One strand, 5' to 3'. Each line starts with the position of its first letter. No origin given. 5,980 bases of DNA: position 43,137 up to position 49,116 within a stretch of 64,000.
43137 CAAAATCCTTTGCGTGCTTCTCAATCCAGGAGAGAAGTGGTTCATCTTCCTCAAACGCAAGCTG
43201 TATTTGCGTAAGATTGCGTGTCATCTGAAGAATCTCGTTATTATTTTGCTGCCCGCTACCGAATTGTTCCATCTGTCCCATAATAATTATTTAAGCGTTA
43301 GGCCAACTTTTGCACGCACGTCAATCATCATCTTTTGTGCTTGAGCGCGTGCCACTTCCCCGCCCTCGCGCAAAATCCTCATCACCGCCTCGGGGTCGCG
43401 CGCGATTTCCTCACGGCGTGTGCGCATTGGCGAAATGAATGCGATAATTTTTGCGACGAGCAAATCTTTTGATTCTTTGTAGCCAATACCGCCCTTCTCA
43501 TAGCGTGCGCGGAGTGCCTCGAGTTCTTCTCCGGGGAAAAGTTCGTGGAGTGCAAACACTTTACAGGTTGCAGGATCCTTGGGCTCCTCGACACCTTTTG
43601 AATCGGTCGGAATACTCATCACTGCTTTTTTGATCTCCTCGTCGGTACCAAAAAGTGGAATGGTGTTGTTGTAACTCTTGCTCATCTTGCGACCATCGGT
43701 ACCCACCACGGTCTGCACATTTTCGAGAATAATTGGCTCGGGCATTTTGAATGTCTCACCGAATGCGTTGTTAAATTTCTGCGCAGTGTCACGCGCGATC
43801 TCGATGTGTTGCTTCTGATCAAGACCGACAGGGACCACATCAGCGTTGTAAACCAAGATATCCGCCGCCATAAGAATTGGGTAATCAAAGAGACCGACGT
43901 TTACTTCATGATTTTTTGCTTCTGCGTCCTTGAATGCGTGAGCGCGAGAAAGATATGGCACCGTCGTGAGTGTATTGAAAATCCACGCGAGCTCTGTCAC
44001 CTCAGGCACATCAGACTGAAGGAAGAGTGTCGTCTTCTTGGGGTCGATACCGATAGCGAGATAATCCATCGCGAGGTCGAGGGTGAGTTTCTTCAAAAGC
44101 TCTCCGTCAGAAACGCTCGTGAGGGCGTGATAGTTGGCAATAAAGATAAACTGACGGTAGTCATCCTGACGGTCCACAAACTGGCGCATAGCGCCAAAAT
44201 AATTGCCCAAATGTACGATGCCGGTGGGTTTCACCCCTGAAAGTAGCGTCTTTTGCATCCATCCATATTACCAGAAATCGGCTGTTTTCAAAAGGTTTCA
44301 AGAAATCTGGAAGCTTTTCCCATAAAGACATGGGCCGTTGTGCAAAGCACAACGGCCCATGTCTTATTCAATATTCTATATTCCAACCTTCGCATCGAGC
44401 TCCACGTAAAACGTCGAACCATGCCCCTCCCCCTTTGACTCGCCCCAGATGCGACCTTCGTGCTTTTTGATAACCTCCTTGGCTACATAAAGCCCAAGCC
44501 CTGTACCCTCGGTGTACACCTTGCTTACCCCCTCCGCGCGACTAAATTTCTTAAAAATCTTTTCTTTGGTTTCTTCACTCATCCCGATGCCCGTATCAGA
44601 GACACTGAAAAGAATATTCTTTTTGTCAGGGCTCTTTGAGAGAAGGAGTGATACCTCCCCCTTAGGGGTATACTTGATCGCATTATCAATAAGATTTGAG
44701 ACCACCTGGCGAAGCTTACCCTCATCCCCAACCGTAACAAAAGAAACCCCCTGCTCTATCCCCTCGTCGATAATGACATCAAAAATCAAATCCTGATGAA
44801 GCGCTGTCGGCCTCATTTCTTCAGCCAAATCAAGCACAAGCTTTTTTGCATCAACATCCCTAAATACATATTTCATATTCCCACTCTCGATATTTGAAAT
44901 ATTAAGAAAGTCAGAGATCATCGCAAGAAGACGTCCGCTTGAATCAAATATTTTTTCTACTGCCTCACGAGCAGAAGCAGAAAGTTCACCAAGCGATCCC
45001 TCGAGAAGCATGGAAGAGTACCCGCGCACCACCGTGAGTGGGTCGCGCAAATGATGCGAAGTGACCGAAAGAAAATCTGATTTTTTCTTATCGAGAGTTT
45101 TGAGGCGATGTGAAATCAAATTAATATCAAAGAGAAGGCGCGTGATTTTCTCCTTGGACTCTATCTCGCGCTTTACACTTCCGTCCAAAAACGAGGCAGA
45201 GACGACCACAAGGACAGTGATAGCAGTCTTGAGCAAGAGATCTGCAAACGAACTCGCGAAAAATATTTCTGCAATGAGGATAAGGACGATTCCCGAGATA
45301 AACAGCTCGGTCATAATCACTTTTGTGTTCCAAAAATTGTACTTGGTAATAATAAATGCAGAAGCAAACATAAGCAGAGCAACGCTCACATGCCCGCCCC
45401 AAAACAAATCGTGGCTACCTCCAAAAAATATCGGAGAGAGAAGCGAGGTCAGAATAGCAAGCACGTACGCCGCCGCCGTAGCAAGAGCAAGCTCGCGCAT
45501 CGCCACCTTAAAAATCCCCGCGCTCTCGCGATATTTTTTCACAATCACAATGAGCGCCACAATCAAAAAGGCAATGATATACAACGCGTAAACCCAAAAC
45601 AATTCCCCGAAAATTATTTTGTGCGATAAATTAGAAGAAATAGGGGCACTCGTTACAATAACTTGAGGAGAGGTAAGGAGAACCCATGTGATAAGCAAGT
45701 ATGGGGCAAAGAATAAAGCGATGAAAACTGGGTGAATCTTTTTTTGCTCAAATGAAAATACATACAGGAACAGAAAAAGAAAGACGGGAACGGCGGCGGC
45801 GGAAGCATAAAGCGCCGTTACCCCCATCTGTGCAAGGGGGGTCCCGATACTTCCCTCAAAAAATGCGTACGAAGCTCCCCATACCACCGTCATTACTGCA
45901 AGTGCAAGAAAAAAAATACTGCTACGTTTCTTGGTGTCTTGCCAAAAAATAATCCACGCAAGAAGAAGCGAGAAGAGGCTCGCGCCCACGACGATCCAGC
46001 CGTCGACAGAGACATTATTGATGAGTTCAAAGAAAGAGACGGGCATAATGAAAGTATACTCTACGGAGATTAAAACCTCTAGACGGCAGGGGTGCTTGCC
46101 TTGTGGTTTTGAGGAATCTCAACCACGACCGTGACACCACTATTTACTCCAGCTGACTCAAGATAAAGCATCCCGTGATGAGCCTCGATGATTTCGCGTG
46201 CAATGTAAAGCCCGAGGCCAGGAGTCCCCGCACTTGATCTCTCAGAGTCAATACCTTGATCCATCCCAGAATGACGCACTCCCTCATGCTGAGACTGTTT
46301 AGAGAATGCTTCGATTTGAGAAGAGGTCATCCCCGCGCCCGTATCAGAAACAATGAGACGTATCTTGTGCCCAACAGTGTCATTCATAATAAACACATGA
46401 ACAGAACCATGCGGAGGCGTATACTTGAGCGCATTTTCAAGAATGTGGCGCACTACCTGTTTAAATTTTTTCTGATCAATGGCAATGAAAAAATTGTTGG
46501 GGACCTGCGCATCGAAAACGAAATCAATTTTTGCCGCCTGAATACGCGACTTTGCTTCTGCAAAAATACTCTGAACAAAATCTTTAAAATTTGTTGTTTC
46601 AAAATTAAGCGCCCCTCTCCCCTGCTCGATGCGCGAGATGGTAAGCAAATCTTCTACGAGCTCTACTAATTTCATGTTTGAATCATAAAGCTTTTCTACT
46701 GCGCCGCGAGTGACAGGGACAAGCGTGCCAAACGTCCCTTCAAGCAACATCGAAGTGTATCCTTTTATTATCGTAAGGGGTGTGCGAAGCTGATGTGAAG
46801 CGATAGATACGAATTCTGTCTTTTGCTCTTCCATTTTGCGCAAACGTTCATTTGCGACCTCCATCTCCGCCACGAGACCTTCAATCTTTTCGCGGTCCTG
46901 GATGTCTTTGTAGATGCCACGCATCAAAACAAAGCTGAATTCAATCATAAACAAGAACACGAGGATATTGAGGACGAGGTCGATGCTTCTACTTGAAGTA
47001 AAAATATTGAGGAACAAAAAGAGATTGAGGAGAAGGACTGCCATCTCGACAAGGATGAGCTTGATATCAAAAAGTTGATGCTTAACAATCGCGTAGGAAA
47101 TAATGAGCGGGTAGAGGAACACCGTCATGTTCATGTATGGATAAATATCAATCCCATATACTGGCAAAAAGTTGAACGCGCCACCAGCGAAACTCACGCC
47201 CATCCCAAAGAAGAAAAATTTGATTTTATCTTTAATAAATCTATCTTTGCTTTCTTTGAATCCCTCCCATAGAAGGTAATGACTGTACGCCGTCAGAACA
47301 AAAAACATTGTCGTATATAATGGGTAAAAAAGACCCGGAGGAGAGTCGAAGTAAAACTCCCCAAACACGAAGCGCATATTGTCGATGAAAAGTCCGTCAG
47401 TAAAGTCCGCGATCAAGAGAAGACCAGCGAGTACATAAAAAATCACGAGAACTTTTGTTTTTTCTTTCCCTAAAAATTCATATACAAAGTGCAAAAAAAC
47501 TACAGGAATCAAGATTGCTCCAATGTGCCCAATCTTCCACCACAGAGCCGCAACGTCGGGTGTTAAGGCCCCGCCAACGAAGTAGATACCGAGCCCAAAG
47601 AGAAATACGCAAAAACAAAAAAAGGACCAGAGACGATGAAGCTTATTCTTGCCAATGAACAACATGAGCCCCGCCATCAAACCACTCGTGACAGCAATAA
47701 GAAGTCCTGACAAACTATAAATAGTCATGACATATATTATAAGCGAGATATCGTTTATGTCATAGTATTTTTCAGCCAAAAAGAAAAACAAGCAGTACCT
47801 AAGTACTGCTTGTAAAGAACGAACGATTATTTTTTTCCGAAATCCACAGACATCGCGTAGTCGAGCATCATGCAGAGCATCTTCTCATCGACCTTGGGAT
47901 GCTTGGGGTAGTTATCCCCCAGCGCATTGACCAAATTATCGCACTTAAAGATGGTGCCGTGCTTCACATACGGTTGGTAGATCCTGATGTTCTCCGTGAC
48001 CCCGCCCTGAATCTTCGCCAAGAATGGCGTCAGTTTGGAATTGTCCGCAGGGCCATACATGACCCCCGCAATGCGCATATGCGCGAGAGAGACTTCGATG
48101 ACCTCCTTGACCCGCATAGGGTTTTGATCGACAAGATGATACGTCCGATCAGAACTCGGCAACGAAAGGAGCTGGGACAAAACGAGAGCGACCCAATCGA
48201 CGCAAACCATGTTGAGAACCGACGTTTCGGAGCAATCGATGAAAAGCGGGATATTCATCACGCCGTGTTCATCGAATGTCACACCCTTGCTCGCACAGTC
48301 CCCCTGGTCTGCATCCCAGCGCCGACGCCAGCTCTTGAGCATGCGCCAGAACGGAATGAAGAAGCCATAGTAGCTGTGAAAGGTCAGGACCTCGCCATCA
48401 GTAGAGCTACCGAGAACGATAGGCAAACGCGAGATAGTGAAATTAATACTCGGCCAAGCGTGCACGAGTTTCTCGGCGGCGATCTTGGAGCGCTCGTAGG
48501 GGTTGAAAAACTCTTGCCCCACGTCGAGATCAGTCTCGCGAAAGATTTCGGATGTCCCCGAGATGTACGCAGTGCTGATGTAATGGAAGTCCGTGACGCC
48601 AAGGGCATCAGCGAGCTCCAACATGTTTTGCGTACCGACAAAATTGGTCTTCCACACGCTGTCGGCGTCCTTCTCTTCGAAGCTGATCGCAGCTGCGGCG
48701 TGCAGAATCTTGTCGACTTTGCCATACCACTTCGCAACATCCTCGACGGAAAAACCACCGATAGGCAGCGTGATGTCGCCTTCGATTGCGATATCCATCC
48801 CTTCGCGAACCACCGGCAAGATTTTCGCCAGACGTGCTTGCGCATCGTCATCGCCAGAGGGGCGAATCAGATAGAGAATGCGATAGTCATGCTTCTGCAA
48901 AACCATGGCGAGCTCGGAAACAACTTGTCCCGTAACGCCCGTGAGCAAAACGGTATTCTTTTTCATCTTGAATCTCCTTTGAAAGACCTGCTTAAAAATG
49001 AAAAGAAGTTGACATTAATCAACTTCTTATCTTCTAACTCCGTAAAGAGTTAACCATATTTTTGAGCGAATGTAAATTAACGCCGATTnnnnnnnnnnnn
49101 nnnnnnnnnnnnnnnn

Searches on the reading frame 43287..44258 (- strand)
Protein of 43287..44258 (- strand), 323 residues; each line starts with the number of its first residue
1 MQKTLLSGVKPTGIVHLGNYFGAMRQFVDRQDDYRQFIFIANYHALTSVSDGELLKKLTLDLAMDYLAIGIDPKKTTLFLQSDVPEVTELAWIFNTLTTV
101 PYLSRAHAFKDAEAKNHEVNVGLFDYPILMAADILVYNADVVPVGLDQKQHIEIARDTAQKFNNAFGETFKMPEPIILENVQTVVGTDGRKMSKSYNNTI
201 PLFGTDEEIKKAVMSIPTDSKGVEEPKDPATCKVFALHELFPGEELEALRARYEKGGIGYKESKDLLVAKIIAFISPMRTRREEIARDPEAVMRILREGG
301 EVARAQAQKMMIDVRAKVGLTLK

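Call 84: search_protein_families(library=pfam, proteins=[window:43287-44258:-], max_evalue=0.00001)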
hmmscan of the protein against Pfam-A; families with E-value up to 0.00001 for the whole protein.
window:43287-44258:- (323 aa): 1 family
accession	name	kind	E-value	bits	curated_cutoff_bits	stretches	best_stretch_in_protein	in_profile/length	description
PF00579.31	tRNA-synt_1b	-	3.4e-59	201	21.1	1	4-273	7-289/292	tRNA synthetases class I (W and Y)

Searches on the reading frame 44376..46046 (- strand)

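Call 84: search_protein_families(library=pfam, proteins=[window:44376-46046:-], max_evalue=0.00001)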
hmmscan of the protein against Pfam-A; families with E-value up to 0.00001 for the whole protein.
window:44376-46046:- (556 aa): 3 families
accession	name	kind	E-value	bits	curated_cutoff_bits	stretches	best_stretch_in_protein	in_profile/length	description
PF02518.31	HATPase_c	-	8.8e-28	97.4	26.4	1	440-552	1-109/111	Histidine kinase-, DNA gyrase B-, and HSP90-like ATPase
PF00512.31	HisKA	-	1.1e-15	57.9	26.9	1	322-389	2-66/66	His Kinase A (phospho-acceptor) domain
PF16927.11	HisKA_7TM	-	2.1e-09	38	28.6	1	20-238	3-219/224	N-terminal 7TM region of histidine kinase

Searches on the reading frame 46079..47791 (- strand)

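Call 84: search_protein_families(library=pfam, proteins=[window:46079-47791:-], max_evalue=0.00001)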
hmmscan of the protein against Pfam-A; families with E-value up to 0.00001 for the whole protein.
window:46079-47791:- (570 aa): 3 families
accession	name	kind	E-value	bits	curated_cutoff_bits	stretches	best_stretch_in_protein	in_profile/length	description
PF02518.31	HATPase_c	-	1e-17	65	26.4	1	439-561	2-109/111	Histidine kinase-, DNA gyrase B-, and HSP90-like ATPase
PF00512.31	HisKA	-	8.1e-16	58.3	26.9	1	323-391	1-66/66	His Kinase A (phospho-acceptor) domain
PF16927.11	HisKA_7TM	-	4.9e-12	46.6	28.6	1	31-243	4-222/224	N-terminal 7TM region of histidine kinase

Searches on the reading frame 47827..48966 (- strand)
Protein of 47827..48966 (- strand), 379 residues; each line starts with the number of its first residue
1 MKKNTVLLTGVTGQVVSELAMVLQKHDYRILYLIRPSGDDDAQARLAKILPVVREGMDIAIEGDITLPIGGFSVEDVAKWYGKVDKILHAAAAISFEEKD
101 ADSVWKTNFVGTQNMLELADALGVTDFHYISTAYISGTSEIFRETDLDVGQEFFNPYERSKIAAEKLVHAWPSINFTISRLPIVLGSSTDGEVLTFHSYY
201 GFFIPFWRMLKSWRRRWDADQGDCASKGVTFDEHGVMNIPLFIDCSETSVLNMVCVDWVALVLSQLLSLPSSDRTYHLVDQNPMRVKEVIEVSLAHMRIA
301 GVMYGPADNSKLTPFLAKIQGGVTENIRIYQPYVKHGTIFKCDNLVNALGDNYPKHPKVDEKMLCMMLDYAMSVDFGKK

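Call 84: search_protein_families(library=pfam, proteins=[window:47827-48966:-], max_evalue=0.00001)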
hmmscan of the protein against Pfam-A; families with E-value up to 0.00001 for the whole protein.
window:47827-48966:- (379 aa): 6 families
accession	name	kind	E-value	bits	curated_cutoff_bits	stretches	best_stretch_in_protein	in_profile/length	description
PF07993.18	NAD_binding_4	-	8.4e-28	97.6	20.1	1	8-206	1-230/258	Male sterility protein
PF01370.27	Epimerase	-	1.8e-19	70.6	20.9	1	6-188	1-176/240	NAD dependent epimerase/dehydratase family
PF16363.11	GDP_Man_Dehyd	-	5.9e-10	39.5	27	1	7-171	1-167/332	GDP-mannose 4,6 dehydratase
PF01073.25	3Beta_HSD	-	3.2e-08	33.4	22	1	75-169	58-158/280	3-beta hydroxysteroid dehydrogenase/isomerase family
PF04321.23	RmlD_sub_bind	-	9.6e-08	31.9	27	1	5-194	2-161/287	RmlD substrate binding domain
PF02719.21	Polysacc_synt_2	-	6.8e-06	25.9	20.2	1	6-132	1-128/293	Polysaccharide biosynthesis protein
